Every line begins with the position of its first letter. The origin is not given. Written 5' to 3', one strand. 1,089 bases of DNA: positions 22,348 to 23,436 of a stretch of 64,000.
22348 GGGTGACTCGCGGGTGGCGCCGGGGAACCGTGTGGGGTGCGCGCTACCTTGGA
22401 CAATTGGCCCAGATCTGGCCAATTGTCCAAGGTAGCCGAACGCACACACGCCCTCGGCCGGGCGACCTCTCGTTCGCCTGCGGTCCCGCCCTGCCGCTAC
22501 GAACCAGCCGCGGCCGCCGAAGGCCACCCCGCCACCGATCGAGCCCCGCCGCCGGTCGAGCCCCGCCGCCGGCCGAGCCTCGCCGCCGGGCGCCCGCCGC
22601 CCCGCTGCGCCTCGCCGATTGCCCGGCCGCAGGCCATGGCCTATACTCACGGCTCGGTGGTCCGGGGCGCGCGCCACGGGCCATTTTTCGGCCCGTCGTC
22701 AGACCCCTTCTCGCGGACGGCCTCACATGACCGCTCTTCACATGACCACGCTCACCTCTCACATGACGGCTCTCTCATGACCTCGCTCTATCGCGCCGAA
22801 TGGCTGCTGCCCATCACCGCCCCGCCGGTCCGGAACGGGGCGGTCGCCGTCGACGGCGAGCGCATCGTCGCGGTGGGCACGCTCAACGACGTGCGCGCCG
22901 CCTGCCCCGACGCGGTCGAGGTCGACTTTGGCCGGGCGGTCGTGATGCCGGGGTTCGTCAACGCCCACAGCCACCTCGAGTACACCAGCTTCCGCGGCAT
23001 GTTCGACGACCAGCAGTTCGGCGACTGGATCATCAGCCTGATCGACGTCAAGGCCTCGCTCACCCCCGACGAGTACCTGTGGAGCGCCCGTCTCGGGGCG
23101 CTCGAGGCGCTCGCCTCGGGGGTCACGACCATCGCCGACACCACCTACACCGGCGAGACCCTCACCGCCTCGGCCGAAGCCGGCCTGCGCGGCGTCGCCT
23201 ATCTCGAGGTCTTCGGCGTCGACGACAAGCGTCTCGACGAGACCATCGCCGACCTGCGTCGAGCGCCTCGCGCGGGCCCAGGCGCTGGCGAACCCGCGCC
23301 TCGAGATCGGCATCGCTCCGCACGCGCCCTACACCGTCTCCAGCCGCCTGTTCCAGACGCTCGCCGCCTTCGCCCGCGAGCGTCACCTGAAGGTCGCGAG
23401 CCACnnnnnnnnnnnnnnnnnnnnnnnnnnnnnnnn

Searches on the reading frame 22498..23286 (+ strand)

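Call 68: search_protein_families(library=pfam, proteins=[window:22498-23286:+], max_evalue=0.0001)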
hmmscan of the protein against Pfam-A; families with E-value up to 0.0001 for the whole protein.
window:22498-23286:+ (263 aa): 2 families
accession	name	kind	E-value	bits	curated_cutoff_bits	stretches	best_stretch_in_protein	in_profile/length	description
PF01979.26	Amidohydro_1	-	1.1e-11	45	25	1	148-234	1-82/345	Amidohydrolase family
PF22039.1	HUTI_composite_bact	-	1.9e-07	31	25.5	1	114-135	1-22/26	Imidazolonepropionase-like composite domain, bacteria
